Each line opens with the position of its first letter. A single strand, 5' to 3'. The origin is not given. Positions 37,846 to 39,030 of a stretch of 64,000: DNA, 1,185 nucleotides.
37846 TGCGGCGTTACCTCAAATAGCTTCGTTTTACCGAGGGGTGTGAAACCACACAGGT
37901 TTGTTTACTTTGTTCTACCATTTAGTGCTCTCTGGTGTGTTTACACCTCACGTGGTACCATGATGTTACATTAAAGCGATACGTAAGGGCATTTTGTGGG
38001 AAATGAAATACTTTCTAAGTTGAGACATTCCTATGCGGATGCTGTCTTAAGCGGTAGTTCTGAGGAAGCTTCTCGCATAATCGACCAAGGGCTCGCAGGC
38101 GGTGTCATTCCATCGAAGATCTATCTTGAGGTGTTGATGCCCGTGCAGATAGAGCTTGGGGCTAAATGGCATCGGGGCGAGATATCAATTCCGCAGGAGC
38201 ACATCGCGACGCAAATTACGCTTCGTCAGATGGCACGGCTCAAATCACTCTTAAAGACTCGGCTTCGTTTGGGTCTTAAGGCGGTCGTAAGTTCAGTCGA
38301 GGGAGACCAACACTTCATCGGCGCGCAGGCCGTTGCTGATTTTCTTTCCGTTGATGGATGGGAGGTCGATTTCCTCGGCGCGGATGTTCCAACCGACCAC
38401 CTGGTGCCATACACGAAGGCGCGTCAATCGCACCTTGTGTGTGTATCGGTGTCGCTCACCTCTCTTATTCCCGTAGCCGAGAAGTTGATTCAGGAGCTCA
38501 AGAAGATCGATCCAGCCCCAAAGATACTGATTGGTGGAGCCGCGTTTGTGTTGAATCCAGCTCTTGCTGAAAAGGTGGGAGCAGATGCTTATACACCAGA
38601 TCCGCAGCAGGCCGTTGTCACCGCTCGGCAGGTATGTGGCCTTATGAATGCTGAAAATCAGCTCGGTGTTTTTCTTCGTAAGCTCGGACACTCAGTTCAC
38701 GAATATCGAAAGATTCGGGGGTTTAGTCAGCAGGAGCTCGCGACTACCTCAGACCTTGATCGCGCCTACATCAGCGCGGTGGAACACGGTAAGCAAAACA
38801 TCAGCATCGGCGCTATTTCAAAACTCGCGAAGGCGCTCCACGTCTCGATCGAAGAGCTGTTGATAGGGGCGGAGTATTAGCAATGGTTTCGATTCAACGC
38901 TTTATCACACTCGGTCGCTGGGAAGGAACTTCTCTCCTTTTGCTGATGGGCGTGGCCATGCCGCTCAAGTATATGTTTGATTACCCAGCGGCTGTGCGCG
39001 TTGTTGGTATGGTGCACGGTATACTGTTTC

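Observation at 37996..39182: CarH-type B12 light-sensor module wired to a C-terminal XRE HTH instead of an N-terminal MerR domain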

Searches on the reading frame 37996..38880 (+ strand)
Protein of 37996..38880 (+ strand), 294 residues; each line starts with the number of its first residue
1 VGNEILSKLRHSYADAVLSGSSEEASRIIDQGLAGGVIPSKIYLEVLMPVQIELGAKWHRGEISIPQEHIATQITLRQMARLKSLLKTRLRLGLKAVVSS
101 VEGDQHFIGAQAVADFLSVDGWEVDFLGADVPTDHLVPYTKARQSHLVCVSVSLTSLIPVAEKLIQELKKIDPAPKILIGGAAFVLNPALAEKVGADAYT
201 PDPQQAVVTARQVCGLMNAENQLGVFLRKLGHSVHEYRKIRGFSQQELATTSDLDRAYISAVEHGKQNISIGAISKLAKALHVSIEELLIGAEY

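Call 3: search_protein_families(library=pfam, proteins=[window:37996-38880:+], max_evalue=0.01)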
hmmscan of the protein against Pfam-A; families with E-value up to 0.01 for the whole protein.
window:37996-38880:+ (294 aa): 6 families
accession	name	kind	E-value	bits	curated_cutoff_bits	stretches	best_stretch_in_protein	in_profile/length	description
PF02310.24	B12-binding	-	1.9e-20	73.3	32.1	1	95-199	2-112/121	B12 binding domain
PF02607.22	B12-binding_2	-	1.5e-15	57.6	23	1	10-83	2-74/74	B12 binding domain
PF01381.28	HTH_3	-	3.8e-13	49.7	23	1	235-288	2-55/55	Helix-turn-helix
PF13560.12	HTH_31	-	1.1e-07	32.5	27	1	230-288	2-61/64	Helix-turn-helix domain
PF12844.13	HTH_19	-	7.9e-07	29.3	30.2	1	235-291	5-61/64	Helix-turn-helix domain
PF13443.12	HTH_26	-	1.7e-06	28.6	22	1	238-290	6-59/63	Cro/C1-type HTH DNA-binding domain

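Call 4: search_protein_families(library=ncbifam, proteins=[window:37996-38880:+], max_evalue=0.01)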
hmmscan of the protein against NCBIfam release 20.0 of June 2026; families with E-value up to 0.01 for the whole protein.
window:37996-38880:+ (294 aa): 17 families
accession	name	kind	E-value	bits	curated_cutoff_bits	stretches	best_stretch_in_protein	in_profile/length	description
NF052513.1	TransRegCarH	equivalog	1.3e-19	70.6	400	1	9-201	83-265/274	HTH-type transcriptional repressor CarH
NF041607.1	dimeth_corrin_MtbC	equivalog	1.1e-18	67.5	350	1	15-212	3-201/203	dimethylamine corrinoid protein MtbC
TIGR02370.1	pyl_corrinoid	subfamily_domain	8.9e-18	64.4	215.3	1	14-202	3-193/197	methyltransferase cognate corrinoid protein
NF047996.1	corrin_MtgC_2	exception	3.3e-17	62.7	370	1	19-207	14-203/212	glycine betaine-specific corrinoid protein MtgC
NF006015.0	PRK08154.1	subfamily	3.7e-14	52.6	204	1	218-289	19-90/314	anaerobic benzoate catabolism transcriptional regulator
NF040669.1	MtaC2_Meth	equivalog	1.2e-11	44.5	450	1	12-183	45-217/267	methanol--corrinoid protein MtaC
NF047995.1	corrinoid_MtgC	exception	5e-11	42.5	310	1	11-213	6-212/215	glycine betaine-specific corrinoid protein MtgC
TIGR03070.1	couple_hipB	subfamily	4.3e-10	39.4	71.65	1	229-281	2-54/58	type II toxin-antitoxin system Y4mF family antitoxin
NF040655.1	MtaC_Meth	equivalog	1.4e-09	37.4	420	1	12-181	38-207/253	methanol--corrinoid protein MtaC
NF047948.1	male_kill_WMK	equivalog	3.2e-09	36.7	300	1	221-290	154-223/300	WO male-killing family protein Wmk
NF041951.1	phage_RstR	subfamily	1.6e-08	34.7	80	1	230-290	3-63/108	RstR family transcriptional repressor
TIGR02082.1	metH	equivalog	6.5e-07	27.3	1010.85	1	95-247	735-884/1182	methionine synthase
NF046032.1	TransRegSlrRBacil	equivalog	2.2e-06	27.8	250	1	231-289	3-62/149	HTH-type transcriptional regulator SlrR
NF007024.0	PRK09490.1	equivalog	5.6e-06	24.4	1497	1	94-184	752-842/1234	methionine synthase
NF007408.0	PRK09943.1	equivalog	6.9e-05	22.5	211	1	230-290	8-68/185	HTH-type transcriptional regulator PuuR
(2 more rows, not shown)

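Call 5: search_solved_structures(query=window:37996-38880:+, max_evalue=0.01, show_alignments=3)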
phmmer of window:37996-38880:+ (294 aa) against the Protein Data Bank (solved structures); distinct sequences matched with E-value up to 0.01: 48.
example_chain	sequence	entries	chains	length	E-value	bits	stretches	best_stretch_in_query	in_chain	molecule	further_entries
8j2x_A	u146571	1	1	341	7.8e-22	81.1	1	11-206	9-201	Cobalamin-binding protein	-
8j2w_A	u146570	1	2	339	8.4e-22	80.9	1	11-206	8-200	Cobalamin-binding protein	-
8j2y_A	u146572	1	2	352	2.7e-16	62.9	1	19-206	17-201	GGDEF domain-containing protein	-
8jbs_A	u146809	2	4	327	4.9e-16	62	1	9-188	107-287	Putative cobalamin binding protein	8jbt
7xcn_M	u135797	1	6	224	9.2e-15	57.9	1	15-211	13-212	Trimethylamine methyltransferase corrinoid protein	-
5c8a_A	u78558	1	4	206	5.5e-13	52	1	15-197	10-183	Light-dependent transcriptional regulator CarH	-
8c31_A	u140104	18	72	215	6.2e-13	51.9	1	15-197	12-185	Probable transcriptional regulator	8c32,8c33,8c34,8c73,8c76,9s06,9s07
3whp_A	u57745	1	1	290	1.3e-12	50.8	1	15-197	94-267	Probable transcriptional regulator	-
5c8d_A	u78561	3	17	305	1.5e-12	50.6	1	15-197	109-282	Light-dependent transcriptional regulator CarH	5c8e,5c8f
8c35_A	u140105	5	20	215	1.6e-11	47.3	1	15-197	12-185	Probable transcriptional regulator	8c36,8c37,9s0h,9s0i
1y80_A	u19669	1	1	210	2.5e-11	46.6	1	14-213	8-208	Predicted cobalamin binding protein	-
4jgi_A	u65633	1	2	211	1.2e-09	41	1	44-207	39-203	Putative uncharacterized protein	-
1y7y_A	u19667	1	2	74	2.3e-09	40.1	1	227-288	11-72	C.AhdI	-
3ezx_A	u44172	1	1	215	7.1e-09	38.6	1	3-212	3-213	Monomethylamine corrinoid protein 1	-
3vk0_A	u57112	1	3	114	4.4e-08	36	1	230-290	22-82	Transcriptional regulator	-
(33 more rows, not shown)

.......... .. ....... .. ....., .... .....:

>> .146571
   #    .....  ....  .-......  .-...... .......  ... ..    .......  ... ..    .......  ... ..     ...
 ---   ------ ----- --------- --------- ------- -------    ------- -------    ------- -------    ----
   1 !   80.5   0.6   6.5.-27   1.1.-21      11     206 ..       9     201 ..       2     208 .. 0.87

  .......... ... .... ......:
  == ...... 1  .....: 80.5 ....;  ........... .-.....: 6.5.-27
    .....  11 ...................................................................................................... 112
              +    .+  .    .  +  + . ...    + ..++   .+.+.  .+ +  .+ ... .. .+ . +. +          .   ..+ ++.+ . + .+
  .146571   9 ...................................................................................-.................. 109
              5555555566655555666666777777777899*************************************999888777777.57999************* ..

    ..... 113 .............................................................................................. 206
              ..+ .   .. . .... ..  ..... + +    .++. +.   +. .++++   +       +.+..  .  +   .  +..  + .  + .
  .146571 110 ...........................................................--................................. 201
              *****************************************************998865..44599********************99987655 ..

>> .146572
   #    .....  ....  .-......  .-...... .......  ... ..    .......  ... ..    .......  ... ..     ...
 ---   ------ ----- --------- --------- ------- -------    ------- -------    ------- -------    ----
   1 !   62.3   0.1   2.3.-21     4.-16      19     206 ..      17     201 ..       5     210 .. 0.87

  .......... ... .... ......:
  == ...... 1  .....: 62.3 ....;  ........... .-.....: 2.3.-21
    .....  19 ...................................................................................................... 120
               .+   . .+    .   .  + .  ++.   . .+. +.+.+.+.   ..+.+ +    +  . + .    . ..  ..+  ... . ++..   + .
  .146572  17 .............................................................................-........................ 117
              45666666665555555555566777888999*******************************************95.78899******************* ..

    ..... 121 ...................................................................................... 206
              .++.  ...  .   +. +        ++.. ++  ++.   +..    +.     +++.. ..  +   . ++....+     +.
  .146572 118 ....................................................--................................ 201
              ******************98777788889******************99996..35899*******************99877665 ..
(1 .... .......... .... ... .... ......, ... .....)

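Call 6: find_homologous_proteins(query=window:37996-38880:+)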
Query window:37996-38880:+ (294 aa): 294 proteins with E <= 0.001 among 3126 candidates; the best 120 are listed.
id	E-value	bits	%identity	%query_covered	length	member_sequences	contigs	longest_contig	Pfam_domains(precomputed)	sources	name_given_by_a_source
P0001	8.0e-185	630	100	100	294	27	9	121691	PF12844.14,PF02607.23,PF01381.29,PF13560.13,PF13443.13,PF02310.25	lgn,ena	-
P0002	4.9e-176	602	95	100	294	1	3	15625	PF12844.14,PF02607.23,PF01381.29,PF24250.2,PF13560.13,PF13443.13,PF02310.25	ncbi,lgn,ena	-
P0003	1.3e-175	600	94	100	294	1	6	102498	PF12844.14,PF02607.23,PF01381.29,PF24250.2,PF13560.13,PF13443.13,PF02310.25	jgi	jgi:methanogenic corrinoid protein MtbC1/DNA-binding XRE family transcriptional regulator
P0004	4.9e-169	579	89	100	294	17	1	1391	PF12844.14,PF02607.23,PF01381.29,PF13560.13,PF13443.13,PF02310.25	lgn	-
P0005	1.6e-164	564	86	100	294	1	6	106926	PF12844.14,PF02607.23,PF01381.29,PF24250.2,PF13560.13,PF13443.13,PF02310.25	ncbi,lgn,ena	-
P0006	4.1e-164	562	85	100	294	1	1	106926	PF12844.14,PF02607.23,PF01381.29,PF24250.2,PF13560.13,PF13443.13,PF02310.25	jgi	jgi:methanogenic corrinoid protein MtbC1/DNA-binding XRE family transcriptional regulator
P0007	7.2e-164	562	86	100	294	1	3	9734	PF12844.14,PF02607.23,PF01381.29,PF24250.2,PF13560.13,PF13443.13,PF02310.25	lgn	-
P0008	1.0e-163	561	85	100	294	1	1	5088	PF12844.14,PF02607.23,PF01381.29,PF24250.2,PF13560.13,PF13443.13,PF02310.25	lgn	-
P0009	3.8e-159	546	83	100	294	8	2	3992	PF12844.14,PF02607.23,PF01381.29,PF13560.13,PF13443.13,PF02310.25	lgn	-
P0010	5.9e-159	546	84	100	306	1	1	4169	PF12844.14,PF02607.23,PF01381.29,PF13560.13,PF13443.13,PF02310.25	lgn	-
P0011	4.8e-157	539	82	100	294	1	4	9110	PF12844.14,PF02607.23,PF01381.29,PF13560.13,PF13443.13,PF02310.25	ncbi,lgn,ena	-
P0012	7.7e-157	539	83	100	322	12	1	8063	PF12844.14,PF02607.23,PF01381.29,PF13560.13,PF13443.13,PF02310.25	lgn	-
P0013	1.2e-156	538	81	100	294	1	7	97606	PF12844.14,PF02607.23,PF01381.29,PF13560.13,PF13443.13,PF02310.25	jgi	jgi:methanogenic corrinoid protein MtbC1/DNA-binding XRE family transcriptional regulator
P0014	1.6e-156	538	81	100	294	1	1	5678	PF12844.14,PF02607.23,PF01381.29,PF13560.13,PF13443.13,PF02310.25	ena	-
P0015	1.6e-156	538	81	100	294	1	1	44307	PF12844.14,PF02607.23,PF01381.29,PF13560.13,PF13443.13,PF02310.25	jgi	jgi:methanogenic corrinoid protein MtbC1/DNA-binding XRE family transcriptional regulator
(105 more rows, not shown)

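Call 16: find_related_loci(query=window:37996-38880:+, collection=genome_contigs, flank=6000)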
Query window:37996-38880:+ (294 aa) in genome_contigs; peptide patterns used: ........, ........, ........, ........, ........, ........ (x = any residue, [..] = any of these).
190 stretches matched a pattern; 35 encode a relative of the query (tblastn E <= 1e-3); 35 distinct loci.
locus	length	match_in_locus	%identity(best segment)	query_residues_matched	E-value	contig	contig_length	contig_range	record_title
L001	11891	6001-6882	94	1-294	0e+0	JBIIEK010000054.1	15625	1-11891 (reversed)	MAG: Bdellovibrionota bacterium isolate ME2000-09-26pf_3300044610_group1_bin166 Rohwer_bin1165_scaffold_2420_c1, whole g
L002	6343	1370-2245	84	3-294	2e-170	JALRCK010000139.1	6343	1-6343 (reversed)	MAG: Deltaproteobacteria bacterium isolate HTM.30 NODE_139_length_6343_cov_3.241462, whole genome shotgun sequence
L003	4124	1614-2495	81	1-294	8e-173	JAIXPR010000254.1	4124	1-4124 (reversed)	MAG: Proteobacteria bacterium isolate C1_MAG_00071 C1_MAG_00071_000000000143, whole genome shotgun sequence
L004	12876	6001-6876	82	3-294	1e-166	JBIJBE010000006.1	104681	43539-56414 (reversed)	MAG: Bdellovibrionota bacterium isolate ME2006-08-03D11_3300047094_group2_bin168 Rohwer_bin1170_scaffold_37_c1, whole ge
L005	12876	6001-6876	80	3-294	1e-164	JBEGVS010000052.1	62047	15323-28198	MAG: Pseudomonadota bacterium isolate riogrande_2019_sw_WHONDRS-S19S_0066_B_bin.28 scaffold_1093217, whole genome shotgu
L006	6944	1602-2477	79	3-294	5e-164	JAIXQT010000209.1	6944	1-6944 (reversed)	MAG: Proteobacteria bacterium isolate C4_MAG_00039 pond_C4_MAG_00039_000000000046, whole genome shotgun sequence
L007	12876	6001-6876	79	3-294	7e-163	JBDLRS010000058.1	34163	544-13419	MAG: Pseudomonadota bacterium isolate icacos_2019_sw_WHONDRS-S19S_0094_B_bin.45 scaffold_1391888, whole genome shotgun s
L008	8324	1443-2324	78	1-294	7e-160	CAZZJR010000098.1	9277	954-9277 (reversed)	MAG TPA_asm: uncultured Bdellovibrionales bacterium isolate SRP124364_co1_356 genome assembly, contig: NODE_8846_length_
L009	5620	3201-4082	77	1-294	8e-160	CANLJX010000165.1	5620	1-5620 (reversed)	MAG: Deltaproteobacteria bacterium isolate ZE-3nov15-121 genome assembly, contig: ZE-3nov15-C24467, whole genome shotgun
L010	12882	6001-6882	75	1-294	2e-156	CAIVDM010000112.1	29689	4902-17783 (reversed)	MAG: uncultured delta proteobacterium isolate ErkenSummer_bin-0574 genome assembly, contig: bin-0574:112/255, whole geno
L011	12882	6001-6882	74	1-294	3e-155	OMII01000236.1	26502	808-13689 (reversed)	Proteobacteria bacterium isolate AM_0268 genome assembly, contig: AM_0268_236, whole genome shotgun sequence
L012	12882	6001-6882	75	1-294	6e-155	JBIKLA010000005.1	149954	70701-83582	MAG: Bdellovibrionota bacterium isolate ME2014-08-19_3300042467_group5_bin109 Rohwer_bin1186_scaffold_18_c1, whole genom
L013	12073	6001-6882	74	1-294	2e-154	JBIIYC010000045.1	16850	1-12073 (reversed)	MAG: Bdellovibrionota bacterium isolate ME2005-08-16_3300042507_group2_bin71 Rohwer_bin1169_scaffold_2100_c1, whole geno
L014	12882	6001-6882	75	1-294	5e-154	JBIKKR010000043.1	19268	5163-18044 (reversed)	MAG: Bdellovibrionota bacterium isolate ME2014-08-05_3300044627_group5_bin128 Rohwer_bin1184_scaffold_2124_c1, whole gen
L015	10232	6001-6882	74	1-294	3e-153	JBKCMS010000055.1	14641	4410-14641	MAG: Pseudomonadota bacterium isolate samp_506_metabat2_168 samp_506_614467, whole genome shotgun sequence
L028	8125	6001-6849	50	8-290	1e-88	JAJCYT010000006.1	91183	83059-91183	MAG: Candidatus Fraserbacteria bacterium isolate OFTM103 OFTM103_5, whole genome shotgun sequence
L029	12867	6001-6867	45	6-293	7e-75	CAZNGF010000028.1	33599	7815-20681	MAG TPA_asm: uncultured Thermotogae bacterium isolate SRP141376_co3_455 genome assembly, contig: NODE_3352_length_33599_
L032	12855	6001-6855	43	6-289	1e-63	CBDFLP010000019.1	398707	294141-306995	MAG: Dehalococcoidia bacterium isolate ee859bf0-1df2-4ba2-b2a7-e86b8a15c556 genome assembly, contig: contig_19, whole ge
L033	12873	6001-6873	37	1-289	9e-59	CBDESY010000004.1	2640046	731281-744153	MAG: Dehalococcoidia bacterium isolate 9747ee0e-72c6-48f8-bd5a-878beb84f008 genome assembly, contig: contig_4, whole gen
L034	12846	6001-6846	39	9-289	9e-56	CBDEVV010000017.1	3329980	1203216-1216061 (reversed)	MAG: Dehalococcoidia bacterium isolate ccfee1fd-fe4d-4b79-97f1-fb044a699873 genome assembly, contig: contig_16, whole ge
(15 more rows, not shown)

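Call 25: find_encoding_contigs(protein=window:37996-38880:+, flank=10000, max_places=3)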
Protein window:37996-38880:+ (294 aa): 17 contigs read that carry it; 3 places shown.
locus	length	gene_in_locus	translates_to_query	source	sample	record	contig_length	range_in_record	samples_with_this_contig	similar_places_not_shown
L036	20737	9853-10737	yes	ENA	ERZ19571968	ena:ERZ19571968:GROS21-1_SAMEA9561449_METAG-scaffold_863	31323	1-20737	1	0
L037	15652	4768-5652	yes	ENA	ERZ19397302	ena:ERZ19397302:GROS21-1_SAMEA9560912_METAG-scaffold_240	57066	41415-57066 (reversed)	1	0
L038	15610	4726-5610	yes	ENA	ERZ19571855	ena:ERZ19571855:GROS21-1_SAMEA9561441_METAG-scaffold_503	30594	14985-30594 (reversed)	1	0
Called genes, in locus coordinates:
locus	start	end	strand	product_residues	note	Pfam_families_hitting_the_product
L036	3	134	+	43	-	?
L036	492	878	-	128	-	PF02410:RsfS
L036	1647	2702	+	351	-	PF01839:FG-GAP (faint)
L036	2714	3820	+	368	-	PF06537:DHOR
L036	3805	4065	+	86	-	PF06537:DHOR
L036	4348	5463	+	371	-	PF13433:Peripla_BP_5, PF13458:Peripla_BP_6, PF01094:ANF_receptor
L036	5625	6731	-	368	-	PF04348:LppC (weak), PF13433:Peripla_BP_5 (weak), PF13458:Peripla_BP_6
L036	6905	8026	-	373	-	PF13458:Peripla_BP_6, PF01094:ANF_receptor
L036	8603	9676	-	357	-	PF00226:DnaJ (weak)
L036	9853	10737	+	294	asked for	PF02607:B12-binding_2, PF02310:B12-binding, PF13560:HTH_31 (weak), PF01381:HTH_3, PF12844:HTH_19 (weak), PF13443:HTH_26 (weak)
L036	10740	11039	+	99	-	PF12823:DUF3817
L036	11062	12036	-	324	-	PF08003:Methyltransf_9, PF13489:Methyltransf_23, PF13847:Methyltransf_31, PF08241:Methyltransf_11 (weak), PF08242:Methyltransf_12 (weak), PF13649:Methyltransf_25 (weak)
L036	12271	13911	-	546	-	PF00135:COesterase, PF20434:BD-FAE, PF07859:Abhydrolase_3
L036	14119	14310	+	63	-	-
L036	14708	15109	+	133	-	PF04379:DUF525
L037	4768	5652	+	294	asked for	PF02607:B12-binding_2, PF02310:B12-binding, PF13560:HTH_31 (weak), PF01381:HTH_3, PF12844:HTH_19 (weak), PF13443:HTH_26 (weak)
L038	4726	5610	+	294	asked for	PF02607:B12-binding_2, PF02310:B12-binding, PF13560:HTH_31 (weak), PF01381:HTH_3, PF12844:HTH_19 (weak), PF13443:HTH_26 (weak)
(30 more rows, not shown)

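Call 28: find_homologous_proteins(query=A3, max_evalue=1e-10)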
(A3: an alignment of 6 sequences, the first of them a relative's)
Query A3 (6 sequences) (288 aa, profile of the alignment): 449 proteins with E <= 1e-10 among 8000 candidates; the best 120 are listed.
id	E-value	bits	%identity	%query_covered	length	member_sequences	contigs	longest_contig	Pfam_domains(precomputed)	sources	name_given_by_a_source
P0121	6.2e-141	487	45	95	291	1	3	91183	PF12844.14,PF02607.23,PF01381.29,PF13560.13,PF13443.13,PF02310.25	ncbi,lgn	-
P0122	3.4e-139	481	43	97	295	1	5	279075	PF12844.14,PF02607.23,PF01381.29,PF13560.13,PF13443.13,PF02310.25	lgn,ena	-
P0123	4.0e-139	481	43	97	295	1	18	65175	PF12844.14,PF02607.23,PF01381.29,PF13560.13,PF13443.13,PF02310.25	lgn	-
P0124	1.0e-137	476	44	95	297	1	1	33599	PF12844.14,PF02607.23,PF01381.29,PF13560.13,PF13443.13,PF02310.25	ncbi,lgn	-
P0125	1.5e-135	469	43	95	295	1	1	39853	PF12844.14,PF02607.23,PF01381.29,PF13560.13,PF13443.13,PF02310.25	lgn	-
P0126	3.8e-135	468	44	95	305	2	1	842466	PF12844.14,PF02607.23,PF01381.29,PF13560.13,PF02310.25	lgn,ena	-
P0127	6.6e-135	467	45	95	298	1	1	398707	PF12844.14,PF02607.23,PF01381.29,PF13560.13,PF13443.13,PF02310.25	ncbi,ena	-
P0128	1.7e-131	456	100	100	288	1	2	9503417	PF12844.14,PF02607.23,PF01381.29,PF02310.25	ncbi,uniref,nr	ncbi:cobalamin-dependent protein [Candidatus Uabimicrobium amorphum]|uniref:Cobalamin-binding protei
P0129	2.7e-131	455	40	98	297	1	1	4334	PF12844.14,PF02607.23,PF01381.29,PF13560.13,PF13443.13,PF02310.25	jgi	-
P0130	2.4e-125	436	43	95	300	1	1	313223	PF12844.14,PF02607.23,PF01381.29,PF13560.13,PF13443.13,PF02310.25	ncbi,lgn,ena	-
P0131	5.4e-125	435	43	98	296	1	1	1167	PF12844.14,PF02607.23,PF01381.29,PF13560.13,PF13443.13,PF02310.25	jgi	jgi:methanogenic corrinoid protein MtbC1/DNA-binding XRE family transcriptional regulator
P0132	7.6e-125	434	38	98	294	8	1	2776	PF12844.14,PF02607.23,PF01381.29,PF13560.13,PF13443.13,PF02310.25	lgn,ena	-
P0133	2.6e-124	432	43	95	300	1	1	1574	PF12844.14,PF02607.23,PF01381.29,PF13560.13,PF13443.13,PF02310.25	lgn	-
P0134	6.8e-124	431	44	95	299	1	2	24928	PF12844.14,PF02607.23,PF01381.29,PF13560.13,PF13443.13,PF02310.25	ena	-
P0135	7.4e-124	431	41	97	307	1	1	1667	PF12844.14,PF02607.23,PF01381.29,PF13560.13,PF02310.25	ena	-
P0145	1.8e-115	403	42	97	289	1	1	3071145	PF12844.14,PF02607.23,PF01381.29,PF13560.13,PF13443.13,PF02310.25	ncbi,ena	-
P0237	7.2e-104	365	38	98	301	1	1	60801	PF12844.14,PF02607.23,PF01381.29,PF13560.13,PF02310.25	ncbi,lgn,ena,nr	ncbi:MAG: helix-turn-helix domain-containing protein [Caldilineaceae bacterium SB0664_bin_22]|nr:hel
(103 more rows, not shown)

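Call 31: find_encoding_contigs(protein=P0128, flank=8000, max_places=1)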
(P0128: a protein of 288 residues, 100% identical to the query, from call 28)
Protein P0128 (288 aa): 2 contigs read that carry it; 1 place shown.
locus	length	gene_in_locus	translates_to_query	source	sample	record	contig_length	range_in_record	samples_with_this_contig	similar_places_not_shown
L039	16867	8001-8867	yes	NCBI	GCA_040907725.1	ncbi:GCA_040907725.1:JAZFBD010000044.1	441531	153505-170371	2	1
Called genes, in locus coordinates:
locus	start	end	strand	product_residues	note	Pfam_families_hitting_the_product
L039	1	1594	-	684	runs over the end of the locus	PF04734:Ceramidase_alk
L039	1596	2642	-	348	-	-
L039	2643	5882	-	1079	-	PF00069:Pkinase, PF03109:ABC1 (weak), PF07714:PK_Tyr_Ser-Thr, PF23389:Beta-prop_WDR19_1st (weak), PF25174:Beta-prop_THOC3 (weak), PF25175:Beta-prop_WDR5, PF25172:Beta-prop_WDR3_2nd, PF23381:Beta-prop_IFT122_1st, +17 more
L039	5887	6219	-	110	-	-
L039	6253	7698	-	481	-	PF13396:PLDc_N, PF13091:PLDc_2, PF00614:PLDc (weak), PF13091:PLDc_2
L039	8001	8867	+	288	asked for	PF02607:B12-binding_2, PF02310:B12-binding, PF12844:HTH_19, PF01381:HTH_3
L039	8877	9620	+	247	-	-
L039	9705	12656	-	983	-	-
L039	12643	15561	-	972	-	PF01580:FtsK_SpoIIIE, PF13401:AAA_22 (faint)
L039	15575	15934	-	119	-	-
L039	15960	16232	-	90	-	PF06013:WXG100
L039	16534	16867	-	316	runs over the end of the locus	PF00158:Sigma54_activat, PF01078:Mg_chelatase (faint), PF14532:Sigma54_activ_2, PF00493:MCM (weak), PF25601:AAA_lid_14, PF02954:HTH_8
